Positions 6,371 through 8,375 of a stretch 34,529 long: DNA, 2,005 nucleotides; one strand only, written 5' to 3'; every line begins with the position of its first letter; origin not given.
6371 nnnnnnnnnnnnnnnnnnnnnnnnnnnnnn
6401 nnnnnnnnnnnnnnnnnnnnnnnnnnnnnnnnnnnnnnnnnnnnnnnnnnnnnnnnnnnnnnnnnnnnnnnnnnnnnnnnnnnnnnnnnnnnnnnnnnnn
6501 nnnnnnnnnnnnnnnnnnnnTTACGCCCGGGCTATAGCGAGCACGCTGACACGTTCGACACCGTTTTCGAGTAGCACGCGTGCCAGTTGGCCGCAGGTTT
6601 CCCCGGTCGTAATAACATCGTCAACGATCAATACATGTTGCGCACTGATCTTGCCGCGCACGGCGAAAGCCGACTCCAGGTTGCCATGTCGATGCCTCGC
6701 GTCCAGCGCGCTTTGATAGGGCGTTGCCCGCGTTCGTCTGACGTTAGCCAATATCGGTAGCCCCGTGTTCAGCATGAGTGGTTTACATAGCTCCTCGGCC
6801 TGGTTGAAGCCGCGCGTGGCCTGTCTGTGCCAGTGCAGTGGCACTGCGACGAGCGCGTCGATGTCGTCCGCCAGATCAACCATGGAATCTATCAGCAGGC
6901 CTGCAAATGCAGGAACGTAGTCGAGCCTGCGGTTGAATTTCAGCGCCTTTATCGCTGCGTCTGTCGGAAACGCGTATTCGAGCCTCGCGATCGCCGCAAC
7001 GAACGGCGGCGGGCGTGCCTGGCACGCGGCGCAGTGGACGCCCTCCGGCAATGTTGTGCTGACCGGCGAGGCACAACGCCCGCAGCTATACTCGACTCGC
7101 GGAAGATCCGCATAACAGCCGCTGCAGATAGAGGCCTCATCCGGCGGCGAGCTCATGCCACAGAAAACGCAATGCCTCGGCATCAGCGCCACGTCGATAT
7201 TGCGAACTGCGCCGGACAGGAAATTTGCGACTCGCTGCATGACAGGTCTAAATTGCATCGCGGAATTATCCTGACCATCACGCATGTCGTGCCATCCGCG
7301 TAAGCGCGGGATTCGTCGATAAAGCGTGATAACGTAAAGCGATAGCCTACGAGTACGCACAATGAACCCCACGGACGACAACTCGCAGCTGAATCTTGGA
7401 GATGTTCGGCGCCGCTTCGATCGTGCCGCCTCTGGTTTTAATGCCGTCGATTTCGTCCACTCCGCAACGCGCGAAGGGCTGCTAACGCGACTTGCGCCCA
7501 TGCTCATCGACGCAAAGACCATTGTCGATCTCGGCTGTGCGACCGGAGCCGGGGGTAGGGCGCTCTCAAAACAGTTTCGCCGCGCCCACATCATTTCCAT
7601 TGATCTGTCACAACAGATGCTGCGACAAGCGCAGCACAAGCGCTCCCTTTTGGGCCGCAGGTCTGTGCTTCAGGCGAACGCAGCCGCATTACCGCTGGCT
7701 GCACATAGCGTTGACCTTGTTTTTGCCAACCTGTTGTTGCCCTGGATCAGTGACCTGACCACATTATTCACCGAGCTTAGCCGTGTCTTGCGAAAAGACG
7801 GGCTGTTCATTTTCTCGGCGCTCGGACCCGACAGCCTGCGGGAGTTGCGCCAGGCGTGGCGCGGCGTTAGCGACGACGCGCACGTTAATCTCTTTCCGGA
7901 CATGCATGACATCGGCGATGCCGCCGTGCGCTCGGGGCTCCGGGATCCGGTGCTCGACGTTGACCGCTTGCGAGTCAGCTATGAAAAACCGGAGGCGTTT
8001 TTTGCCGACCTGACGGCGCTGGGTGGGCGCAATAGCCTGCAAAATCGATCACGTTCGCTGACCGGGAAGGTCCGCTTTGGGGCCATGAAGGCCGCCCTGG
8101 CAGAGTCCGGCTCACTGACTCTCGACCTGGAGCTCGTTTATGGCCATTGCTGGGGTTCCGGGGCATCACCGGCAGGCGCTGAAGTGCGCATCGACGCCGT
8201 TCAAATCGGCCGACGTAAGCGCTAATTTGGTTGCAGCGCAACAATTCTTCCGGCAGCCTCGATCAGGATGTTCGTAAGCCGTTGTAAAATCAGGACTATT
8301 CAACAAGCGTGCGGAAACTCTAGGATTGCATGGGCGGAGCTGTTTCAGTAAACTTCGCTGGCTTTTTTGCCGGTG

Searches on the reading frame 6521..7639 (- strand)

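Call 100: search_protein_families(library=pfam, proteins=[window:6521-7639:-], max_evalue=0.00001)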
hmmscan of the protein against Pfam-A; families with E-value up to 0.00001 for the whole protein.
window:6521-7639:- (372 aa): 1 family
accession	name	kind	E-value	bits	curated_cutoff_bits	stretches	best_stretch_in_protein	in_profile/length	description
PF18912.6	DZR_2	-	2.9e-07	30.7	27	1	151-207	4-56/56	Double zinc ribbon domain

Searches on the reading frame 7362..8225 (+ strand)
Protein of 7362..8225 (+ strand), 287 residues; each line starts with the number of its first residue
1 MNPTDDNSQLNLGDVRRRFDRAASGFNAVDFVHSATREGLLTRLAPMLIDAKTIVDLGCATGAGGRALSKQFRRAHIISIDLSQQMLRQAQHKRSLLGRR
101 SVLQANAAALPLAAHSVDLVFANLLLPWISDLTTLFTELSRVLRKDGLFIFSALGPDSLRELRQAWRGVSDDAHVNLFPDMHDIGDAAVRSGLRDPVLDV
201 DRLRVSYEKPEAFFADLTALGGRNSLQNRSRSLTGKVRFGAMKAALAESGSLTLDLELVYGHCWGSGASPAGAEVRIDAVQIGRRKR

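Call 100: search_protein_families(library=pfam, proteins=[window:7362-8225:+], max_evalue=0.00001)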
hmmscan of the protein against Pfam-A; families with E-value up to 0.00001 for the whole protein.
window:7362-8225:+ (287 aa): 6 families
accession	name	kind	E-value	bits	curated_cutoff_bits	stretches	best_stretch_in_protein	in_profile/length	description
PF08241.18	Methyltransf_11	-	1.9e-19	70.5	21.2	1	55-151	1-95/95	Methyltransferase domain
PF13649.12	Methyltransf_25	-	1.6e-17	64.4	27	1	54-147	1-97/97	Methyltransferase domain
PF13847.12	Methyltransf_31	-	2.1e-14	53.9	27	1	51-163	4-119/145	Methyltransferase domain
PF08242.18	Methyltransf_12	-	2.5e-13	51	30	1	55-149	1-98/98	Methyltransferase domain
PF13489.12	Methyltransf_23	-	1.6e-10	41.4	27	1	40-193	12-159/164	Methyltransferase domain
PF01209.24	Ubie_methyltran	-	5.8e-08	32.8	20.1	1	51-151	48-151/233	ubiE/COQ5 methyltransferase family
